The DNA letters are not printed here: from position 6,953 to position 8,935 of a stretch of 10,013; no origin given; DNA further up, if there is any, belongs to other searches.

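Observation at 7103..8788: Single AT-rich cargo gene in the psu-cos-int hotspot: 561-aa Mrr-like/AIPR-like protein, candidate anti-phage defence system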

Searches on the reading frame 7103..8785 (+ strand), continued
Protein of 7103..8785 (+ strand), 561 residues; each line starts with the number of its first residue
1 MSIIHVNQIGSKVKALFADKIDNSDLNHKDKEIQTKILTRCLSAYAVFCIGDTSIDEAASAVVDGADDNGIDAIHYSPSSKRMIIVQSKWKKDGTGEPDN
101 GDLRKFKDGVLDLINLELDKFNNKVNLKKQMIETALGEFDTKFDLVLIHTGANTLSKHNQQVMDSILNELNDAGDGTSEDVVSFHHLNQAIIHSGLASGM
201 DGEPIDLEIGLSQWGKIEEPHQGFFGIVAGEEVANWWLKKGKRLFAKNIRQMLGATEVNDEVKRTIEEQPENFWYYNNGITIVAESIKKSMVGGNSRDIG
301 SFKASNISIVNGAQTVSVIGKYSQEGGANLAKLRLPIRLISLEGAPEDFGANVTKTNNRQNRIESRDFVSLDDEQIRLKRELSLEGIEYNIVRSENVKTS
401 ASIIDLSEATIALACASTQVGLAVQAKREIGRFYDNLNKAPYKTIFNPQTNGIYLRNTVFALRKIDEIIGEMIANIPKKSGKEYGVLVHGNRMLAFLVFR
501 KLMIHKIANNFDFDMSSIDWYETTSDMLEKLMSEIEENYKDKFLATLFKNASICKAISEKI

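Call 30: search_dna_similar(query=window:7103-8785:+, collection=plasmids, mode=protein, max_rows=40, rows=spread, max_evalue=0.001)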
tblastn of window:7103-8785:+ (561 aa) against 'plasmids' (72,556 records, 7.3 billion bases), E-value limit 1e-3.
Records with a match: 125; places in all: 128; records where one place covers at least 80% of the query: 15.
Best place of each record, by identity: <60% 125.
By first word of the organism name: Klebsiella 45; Staphylococcus 10; Burkholderia 9; Aeromonas 6; Enterococcus 5; Synechocystis 4; Rhizobium 4; Salmonella 3; Escherichia 3; Streptomyces 3; and 27 more.
By predicted mobility (MOB-suite, as given by PLSDB): non-mobilizable 52; mobilizable 50; conjugative 23.
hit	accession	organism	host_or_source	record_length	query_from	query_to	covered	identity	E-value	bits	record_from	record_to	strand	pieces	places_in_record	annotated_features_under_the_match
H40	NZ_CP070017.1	Klebsiella pneumoniae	Homo sapiens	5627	4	550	98%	33.3%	3e-78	275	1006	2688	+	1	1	AIPR family protein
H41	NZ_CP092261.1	Salmonella enterica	broiler chickens,mixed culture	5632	4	550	98%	33.2%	4e-76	269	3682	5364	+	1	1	AIPR family protein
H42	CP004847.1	Alteromonas mediterranea 615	-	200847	8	550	97%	33.0%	4e-87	302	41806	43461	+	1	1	hypothetical protein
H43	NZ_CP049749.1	Rhodococcus fascians A21d2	Oenothera speciosa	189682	1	550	98%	30.1%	2e-62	229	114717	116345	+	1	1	AIPR family protein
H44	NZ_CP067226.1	Paracoccus sp. MC1862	pure cultures of bacteria,river bed soil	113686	40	500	82%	29.9%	6e-55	208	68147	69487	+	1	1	AIPR family protein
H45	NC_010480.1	Picosynechococcus sp. PCC 7002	-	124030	44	463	75%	25.8%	1e-17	95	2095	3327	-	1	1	AIPR family protein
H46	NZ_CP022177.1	Aeromonas salmonicida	Atlantic salmon,The RAS Atlantic Salmon ...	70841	44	452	73%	25.9%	1e-16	91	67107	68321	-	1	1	AIPR family protein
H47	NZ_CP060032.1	Aeromonas salmonicida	Sebastes schlegeli,Head kidney, Spleen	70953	44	452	73%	25.9%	1e-16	91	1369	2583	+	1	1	AIPR family protein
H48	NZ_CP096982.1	Clostridium felsineum DSM 794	whole organism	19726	42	393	63%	26.8%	9e-15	86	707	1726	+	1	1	AIPR family protein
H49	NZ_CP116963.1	Enterococcus faecalis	mixed culture,duck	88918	48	442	70%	23.8%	9e-12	76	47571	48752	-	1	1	AIPR family protein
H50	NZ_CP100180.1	Burkholderia glumae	cell culture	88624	58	393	60%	25.7%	2e-14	85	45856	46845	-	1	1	AIPR family protein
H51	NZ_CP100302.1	Burkholderia glumae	cell culture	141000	58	393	60%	25.7%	2e-14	84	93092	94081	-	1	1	AIPR family protein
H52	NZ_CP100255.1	Burkholderia glumae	cell culture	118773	58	393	60%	25.4%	5e-14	83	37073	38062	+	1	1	AIPR family protein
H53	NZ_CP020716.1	Cnuibacter physcomitrellae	Physcomitrium patens,single cell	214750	57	379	58%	24.7%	7e-7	60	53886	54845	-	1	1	AIPR family protein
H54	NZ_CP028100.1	Synechocystis sp. IPPAS B-1465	axenic culture,Synechocystis sp. GT-L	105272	197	469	49%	26.0%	3e-8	64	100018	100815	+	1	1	AIPR family protein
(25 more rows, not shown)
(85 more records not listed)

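Call 41: get_annotated_region(hit=H23, flank=4000)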
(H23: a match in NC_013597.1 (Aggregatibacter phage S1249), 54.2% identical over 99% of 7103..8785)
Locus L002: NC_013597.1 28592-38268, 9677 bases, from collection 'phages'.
description: Aggregatibacter phage S1249, complete sequence.
organism: Aggregatibacter phage S1249 (NCBI taxid 683735)
taxonomy: Viruses; Duplodnaviria; Heunggongvirae; Uroviricota; Caudoviricetes
host: Aggregatibacter actinomycetemcomitans D11S-1; source: -; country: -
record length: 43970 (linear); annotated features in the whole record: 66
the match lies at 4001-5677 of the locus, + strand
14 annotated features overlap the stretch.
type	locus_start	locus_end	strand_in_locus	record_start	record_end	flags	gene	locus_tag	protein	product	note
CDS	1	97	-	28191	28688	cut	-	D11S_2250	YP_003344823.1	NinB/ Orf homologous recombination mediator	identified by Glimmer3; putative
CDS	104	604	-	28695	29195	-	-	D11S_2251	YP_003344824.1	DNA methyltransferase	identified by Glimmer3; putative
CDS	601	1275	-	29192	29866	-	-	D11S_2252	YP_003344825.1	P-like helicase loader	identified by Glimmer3; putative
CDS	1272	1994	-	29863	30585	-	-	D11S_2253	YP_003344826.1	replication initiation O-like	identified by Glimmer3; putative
CDS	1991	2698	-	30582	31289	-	-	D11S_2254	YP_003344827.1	anti-repressor Ant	COG3646; identified by Glimmer3; putative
CDS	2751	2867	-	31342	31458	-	-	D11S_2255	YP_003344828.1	hypothetical protein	identified by Glimmer3; putative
CDS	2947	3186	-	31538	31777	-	-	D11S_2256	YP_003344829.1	transcriptional repressor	identified by Glimmer3; putative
CDS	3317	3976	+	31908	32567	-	-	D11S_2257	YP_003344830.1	transcriptional repressor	identified by Glimmer3; putative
CDS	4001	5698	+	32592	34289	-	-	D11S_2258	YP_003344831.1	Abi alpha-like abortive infection mechanism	identified by Glimmer3; putative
CDS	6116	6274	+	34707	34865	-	-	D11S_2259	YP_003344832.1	hypothetical protein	identified by Glimmer3; putative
CDS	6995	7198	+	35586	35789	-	-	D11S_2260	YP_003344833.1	hypothetical protein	identified by Glimmer3; putative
CDS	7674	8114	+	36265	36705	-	-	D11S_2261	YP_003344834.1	DUF4065 domain-containing protein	identified by Glimmer3; putative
CDS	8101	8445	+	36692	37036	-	-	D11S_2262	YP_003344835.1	hypothetical protein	identified by Glimmer3; putative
CDS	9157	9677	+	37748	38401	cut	-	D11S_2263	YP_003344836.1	anti-repressor Ant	identified by Glimmer3; putative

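Call 43: find_encoding_contigs(protein=P0039, flank=6000, max_places=3)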
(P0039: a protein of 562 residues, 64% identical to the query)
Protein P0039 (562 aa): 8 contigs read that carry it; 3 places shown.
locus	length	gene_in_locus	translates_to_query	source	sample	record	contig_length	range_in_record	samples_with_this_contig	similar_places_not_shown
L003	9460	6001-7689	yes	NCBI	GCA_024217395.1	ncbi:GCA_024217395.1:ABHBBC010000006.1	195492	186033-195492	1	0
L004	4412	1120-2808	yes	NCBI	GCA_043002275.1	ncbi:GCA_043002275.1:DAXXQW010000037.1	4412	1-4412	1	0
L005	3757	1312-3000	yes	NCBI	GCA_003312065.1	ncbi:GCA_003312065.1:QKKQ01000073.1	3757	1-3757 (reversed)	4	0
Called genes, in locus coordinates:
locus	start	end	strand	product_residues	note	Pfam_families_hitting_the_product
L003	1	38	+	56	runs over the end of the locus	PF04875:DUF645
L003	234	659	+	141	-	-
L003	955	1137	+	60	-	PF04875:DUF645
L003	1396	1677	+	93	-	PF02604:PhdYeFM_antitox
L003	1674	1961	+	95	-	PF05016:ParE_toxin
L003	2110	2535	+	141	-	PF00583:Acetyltransf_1, PF13673:Acetyltransf_10, PF13508:Acetyltransf_7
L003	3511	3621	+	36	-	-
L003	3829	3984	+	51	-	PF04875:DUF645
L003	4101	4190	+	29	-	-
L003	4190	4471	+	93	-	-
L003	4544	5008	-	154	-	-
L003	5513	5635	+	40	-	PF04875:DUF645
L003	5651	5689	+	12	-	-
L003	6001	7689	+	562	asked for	PF10592:AIPR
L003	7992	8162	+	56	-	PF04875:DUF645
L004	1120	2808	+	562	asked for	PF10592:AIPR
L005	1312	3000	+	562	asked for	PF10592:AIPR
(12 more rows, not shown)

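Call 44: find_encoding_contigs(protein=P0068, flank=6000, max_places=2)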
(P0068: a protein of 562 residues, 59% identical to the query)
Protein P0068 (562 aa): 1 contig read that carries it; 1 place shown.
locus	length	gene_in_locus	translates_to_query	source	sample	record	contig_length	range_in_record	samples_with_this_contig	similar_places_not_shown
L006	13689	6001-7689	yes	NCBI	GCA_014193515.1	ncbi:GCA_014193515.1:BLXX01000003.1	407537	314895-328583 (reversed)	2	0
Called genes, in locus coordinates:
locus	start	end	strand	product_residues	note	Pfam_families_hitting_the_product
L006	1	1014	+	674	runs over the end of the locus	PF09250:Prim-Pol, PF08708:PriCT_1, PF19263:DUF5906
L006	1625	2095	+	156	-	-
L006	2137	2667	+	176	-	-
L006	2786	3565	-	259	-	PF02195:ParB_N, PF17762:HTH_ParB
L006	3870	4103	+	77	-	PF09954:DUF2188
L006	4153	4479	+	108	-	-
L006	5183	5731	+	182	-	-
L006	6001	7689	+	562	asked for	PF10592:AIPR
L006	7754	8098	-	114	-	PF12844:HTH_19, PF13560:HTH_31, PF01381:HTH_3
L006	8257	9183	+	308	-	-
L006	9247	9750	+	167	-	-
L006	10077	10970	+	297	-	PF08401:ArdcN, PF18818:MPTase-PolyVal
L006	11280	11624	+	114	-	-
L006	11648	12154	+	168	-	PF04002:RadC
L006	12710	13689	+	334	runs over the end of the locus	PF00589:Phage_integrase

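Call 45: find_encoding_contigs(protein=P0004, flank=6000, max_places=3)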
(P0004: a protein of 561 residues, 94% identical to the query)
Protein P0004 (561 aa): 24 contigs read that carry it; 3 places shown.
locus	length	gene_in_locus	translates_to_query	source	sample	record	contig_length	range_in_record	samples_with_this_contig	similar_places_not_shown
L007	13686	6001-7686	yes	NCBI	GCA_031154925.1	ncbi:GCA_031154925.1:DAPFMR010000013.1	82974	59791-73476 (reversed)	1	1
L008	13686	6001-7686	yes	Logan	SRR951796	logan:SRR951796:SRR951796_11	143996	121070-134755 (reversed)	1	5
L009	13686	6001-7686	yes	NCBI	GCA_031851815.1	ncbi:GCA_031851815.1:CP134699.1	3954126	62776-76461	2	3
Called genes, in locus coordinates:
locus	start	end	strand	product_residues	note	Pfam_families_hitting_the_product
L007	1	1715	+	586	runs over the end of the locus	PF01420:Methylase_S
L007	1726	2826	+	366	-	-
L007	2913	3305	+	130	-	-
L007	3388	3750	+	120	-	PF10928:DUF2810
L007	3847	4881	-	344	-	PF13310:Virulence_RhuM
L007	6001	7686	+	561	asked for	PF10592:AIPR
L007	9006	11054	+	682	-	PF19310:TOP_N, PF01432:Peptidase_M3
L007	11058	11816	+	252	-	PF04445:SAM_MT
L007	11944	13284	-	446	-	PF02812:ELFV_dehydrog_N, PF00208:ELFV_dehydrog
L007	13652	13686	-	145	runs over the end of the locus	PF00582:Usp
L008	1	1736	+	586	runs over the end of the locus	PF01420:Methylase_S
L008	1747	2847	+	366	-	-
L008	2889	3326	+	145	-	-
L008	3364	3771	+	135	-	PF10928:DUF2810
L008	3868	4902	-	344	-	PF13310:Virulence_RhuM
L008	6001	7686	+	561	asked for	PF10592:AIPR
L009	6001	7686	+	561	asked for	PF10592:AIPR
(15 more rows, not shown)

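Call 46: predict_structure(alignment_id=A2)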
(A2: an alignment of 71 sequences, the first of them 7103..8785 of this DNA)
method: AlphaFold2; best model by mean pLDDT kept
length: 561 residues; sequences in the alignment: 71
mean_pLDDT: 79.6   pTM: 0.43
mean pLDDT of the five models: 79.6, 79.4, 79.1, 78.6, 73.0
residues with pLDDT >= 90: 100; 70-90: 360; 50-70: 76; < 50: 25
segments of 3 or more residues with pLDDT < 50: 198-203, 291-296, 362-370
pLDDT, mean of each block of 10 residues (from residue 1): 76 87 85 88 89 84 85 87 91 84 88 84 85 82 90 84 85 66 85 61 62 66 80 83 64 57 77 69 77 51 78 79 82 83 73 62 46 75 81 65 84 88 75 64 82 91 94 88 89 93 88 87 94 91 85 89 89
secondary structure, 60 per line:
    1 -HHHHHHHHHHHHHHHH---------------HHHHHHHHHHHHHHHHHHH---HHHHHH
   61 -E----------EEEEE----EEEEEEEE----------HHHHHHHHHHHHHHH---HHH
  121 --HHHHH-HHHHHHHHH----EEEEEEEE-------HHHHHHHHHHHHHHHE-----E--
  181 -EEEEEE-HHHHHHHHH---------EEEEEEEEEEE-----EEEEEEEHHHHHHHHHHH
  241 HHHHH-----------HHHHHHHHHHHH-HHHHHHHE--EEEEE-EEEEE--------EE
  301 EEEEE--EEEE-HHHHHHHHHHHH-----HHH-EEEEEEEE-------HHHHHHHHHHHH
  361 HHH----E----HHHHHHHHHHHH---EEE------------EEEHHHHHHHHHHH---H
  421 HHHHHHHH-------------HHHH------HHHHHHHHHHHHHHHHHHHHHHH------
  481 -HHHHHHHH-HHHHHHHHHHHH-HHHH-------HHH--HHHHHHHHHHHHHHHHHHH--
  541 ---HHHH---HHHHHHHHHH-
elements in order: H2-17 H33-51 H55-60 E73-77 E82-89 H100-114 H123-127 H129-137 E142-149 H157-171 E182-187 H189-197 E207-217 E223-229 H230-245 H257-268 H270-276 E280-284 E286-290 E299-305 E308-311 H313-324 E334-341 H349-363 H373-384 E388-390 E403-405 H406-416 H420-428 H442-445 H452-474 H482-489 H491-502 H504-507 H520-538 H544-547 H551-560

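Call 49: fold_search(model_id=the predicted structure, library=pdb)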
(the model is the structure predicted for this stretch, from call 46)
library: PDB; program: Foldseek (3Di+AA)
matches with E <= 10: 375; with E <= 0.001: 0
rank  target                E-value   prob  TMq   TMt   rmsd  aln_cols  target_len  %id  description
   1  5owv_C                8.6e-02  0.06  0.07  0.07  42.6       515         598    9  An oligomerised bacterial dynamin pair provides a mechanism for the long-range sensing and tethering of membranes (released 2018-09-05)
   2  8jrt_F                1.4e-01  0.16  0.12  0.15  17.1       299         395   13  Cryo-EM structure of human 26S proteasomal RP subcomplex (Ea state) bound to K11/K48-branched ubiquitin (Ub) chain com (released 2024-12-18)
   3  1wtd_A                1.9e-01  0.33  0.13  0.23  12.1       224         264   11  Crystal structure of type II restrcition endonuclease, EcoO109I DNA-free form (released 2004-12-14)
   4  4zu9                  3.4e-01  0.14  0.11  0.11  17.0       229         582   10  Crystal structure of bacterial selenocysteine-specific elongation factor EF-Sec (released 2015-09-23)
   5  3age_B                4.6e-01  0.51  0.14  0.18  13.2       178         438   10  Crystal structure of Mglu in its L-glutamate binding form in the presence of 4.3M NaCl (released 2011-04-13)
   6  7tjh_I                5.0e-01  0.07  0.12  0.15  20.1       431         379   12  S. cerevisiae ORC bound to 84 bp ARS1 DNA and Cdc6 (state 1) with flexible Orc6 N-terminal domain (released 2022-10-05)
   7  7mq8_SI               5.5e-01  0.14  0.09  0.06  15.6       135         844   12  Cryo-EM structure of the human SSU processome, state pre-A1 (released 2021-09-22)
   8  7mq9_SI               5.8e-01  0.14  0.09  0.06  15.6       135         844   12  Cryo-EM structure of the human SSU processome, state pre-A1* (released 2021-09-22)
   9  5izl_A                6.1e-01  0.11  0.08  0.08  15.2       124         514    9  The crystal structure of human eEFSec in complex with GDPCP (released 2016-10-12)
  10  5lzt_jj               6.4e-01  0.13  0.14  0.17  16.7       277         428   10  Structure of the mammalian ribosomal termination complex with eRF1 and eRF3. (released 2016-11-30)
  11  9m28                  6.4e-01  0.10  0.12  0.19  16.3       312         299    9  Crystal Structure of monomeric Rag-like small GTPase from Asgard Lokiarchaeota (LokiRagM) in complex with GTP (released 2026-03-04)
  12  7mqa_SI               6.7e-01  0.14  0.09  0.07  15.5       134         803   10  Cryo-EM structure of the human SSU processome, state post-A1 (released 2021-09-22)
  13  9w39_F                7.4e-01  0.08  0.12  0.15  16.9       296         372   13  Structure of human 26S proteasome complexed with midnolin, 19S proteasome with Ubl bound (released 2026-04-01)
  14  6kre_B                8.1e-01  0.02  0.08  0.08  27.9       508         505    7  TRiC at 0.05 mM ADP-AlFx, Conformation 2, 0.05-C2 (released 2019-09-18)
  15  1ahp_A                9.4e-01  0.13  0.13  0.10  10.6       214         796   10  OLIGOSACCHARIDE SUBSTRATE BINDING IN ESCHERICHIA COLI MALTODEXTRIN PHSPHORYLASE (released 1997-10-15)
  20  3ihb_A                1.1e+00  0.12  0.11  0.14  16.3       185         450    6  Crystal Structure Analysis of Mglu in its tris and glutamate form (released 2010-01-19)
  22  3ih9_A                1.2e+00  0.16  0.11  0.14  12.9       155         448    8  Crystal Structure Analysis of Mglu in its tris form (released 2010-01-19)
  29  3mca_A                1.4e+00  0.11  0.09  0.13  17.0       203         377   13  Structure of the Dom34-Hbs1 Complex and implications for its role in No-Go decay (released 2010-10-06)
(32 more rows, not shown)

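Call 52: search_solved_structures(query=A2, max_evalue=10, show_alignments=3)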
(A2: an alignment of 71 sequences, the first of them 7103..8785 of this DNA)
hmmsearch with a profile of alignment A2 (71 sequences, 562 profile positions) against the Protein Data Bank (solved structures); distinct sequences matched with E-value up to 10: 0.

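Call 78: get_annotated_region(hit=H40, flank=300)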
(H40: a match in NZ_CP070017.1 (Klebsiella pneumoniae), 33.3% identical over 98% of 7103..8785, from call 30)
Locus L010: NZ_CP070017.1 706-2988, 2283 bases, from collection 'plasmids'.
description: Klebsiella pneumoniae strain FDAARGOS_1309 plasmid unnamed2, complete sequence
organism: Klebsiella pneumoniae (NCBI taxid 573)
taxonomy: Bacteria; Pseudomonadota; Gammaproteobacteria; Enterobacterales; Enterobacteriaceae; Klebsiella; Klebsiella pneumoniae
host: -; source: Homo sapiens; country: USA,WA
typing (MOB-suite, as given by PLSDB): mobilizable; relaxase MOBP
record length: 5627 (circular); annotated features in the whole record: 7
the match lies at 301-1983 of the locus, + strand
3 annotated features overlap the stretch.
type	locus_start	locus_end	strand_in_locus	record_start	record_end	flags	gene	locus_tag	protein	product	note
CDS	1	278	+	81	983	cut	-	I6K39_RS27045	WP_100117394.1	replication initiation protein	-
CDS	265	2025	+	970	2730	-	-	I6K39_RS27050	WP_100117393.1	AIPR family protein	-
CDS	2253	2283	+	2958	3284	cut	mobC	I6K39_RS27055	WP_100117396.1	plasmid mobilization relaxosome protein MobC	-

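Call 79: get_annotated_region(hit=H43, flank=300)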
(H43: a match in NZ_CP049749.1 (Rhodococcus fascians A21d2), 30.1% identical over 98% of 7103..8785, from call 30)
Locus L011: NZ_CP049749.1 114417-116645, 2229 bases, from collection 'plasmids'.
description: Rhodococcus fascians A21d2 plasmid pA21d2, complete sequence
organism: Rhodococcus fascians A21d2 (NCBI taxid 1443893)
taxonomy: Bacteria; Actinomycetota; Actinomycetes; Mycobacteriales; Nocardiaceae; Rhodococcus; Rhodococcus fascians; Rhodococcus fascians A21d2
host: -; source: Oenothera speciosa; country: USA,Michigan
typing (MOB-suite, as given by PLSDB): non-mobilizable
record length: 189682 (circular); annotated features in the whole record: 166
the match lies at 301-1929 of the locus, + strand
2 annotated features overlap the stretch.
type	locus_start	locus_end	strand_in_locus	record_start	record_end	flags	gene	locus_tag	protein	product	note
CDS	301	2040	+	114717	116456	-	-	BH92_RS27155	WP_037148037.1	AIPR family protein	-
CDS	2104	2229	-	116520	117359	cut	-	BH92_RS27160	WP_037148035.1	hypothetical protein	-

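Call 80: get_annotated_region(hit=H48, flank=600)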
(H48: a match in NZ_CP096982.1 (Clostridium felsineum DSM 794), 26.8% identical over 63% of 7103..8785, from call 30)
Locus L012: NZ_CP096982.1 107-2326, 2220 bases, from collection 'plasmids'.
description: Clostridium felsineum DSM 794 plasmid p19, complete sequence
organism: Clostridium felsineum DSM 794 (NCBI taxid 1121310)
taxonomy: Bacteria; Bacillota; Clostridia; Eubacteriales; Clostridiaceae; Clostridium; Clostridium felsineum; Clostridium felsineum DSM 794
host: -; source: whole organism; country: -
typing (MOB-suite, as given by PLSDB): non-mobilizable
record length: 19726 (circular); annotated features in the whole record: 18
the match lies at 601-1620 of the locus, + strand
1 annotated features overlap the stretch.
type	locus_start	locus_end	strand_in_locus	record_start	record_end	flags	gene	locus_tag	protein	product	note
CDS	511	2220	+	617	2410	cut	-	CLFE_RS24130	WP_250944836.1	AIPR family protein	-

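Call 81: get_annotated_region(hit=H49, flank=600)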
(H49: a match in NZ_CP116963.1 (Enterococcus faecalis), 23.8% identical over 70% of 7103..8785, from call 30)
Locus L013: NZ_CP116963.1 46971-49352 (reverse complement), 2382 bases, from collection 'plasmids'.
description: Enterococcus faecalis strain DM86 plasmid pDM86-cfr, complete sequence
organism: Enterococcus faecalis (NCBI taxid 1351)
taxonomy: Bacteria; Bacillota; Bacilli; Lactobacillales; Enterococcaceae; Enterococcus; Enterococcus faecalis
host: -; source: mixed culture,duck; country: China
typing (MOB-suite, as given by PLSDB): conjugative; replicon rep_cluster_976; relaxase MOBC,MOBP; mating-pair formation MPF_T
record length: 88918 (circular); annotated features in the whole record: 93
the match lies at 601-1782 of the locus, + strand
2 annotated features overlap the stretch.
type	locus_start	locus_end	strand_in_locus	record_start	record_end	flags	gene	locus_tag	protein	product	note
CDS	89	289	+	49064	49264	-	-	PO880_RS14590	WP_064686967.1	hypothetical protein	-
CDS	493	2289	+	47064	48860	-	-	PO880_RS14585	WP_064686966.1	AIPR family protein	-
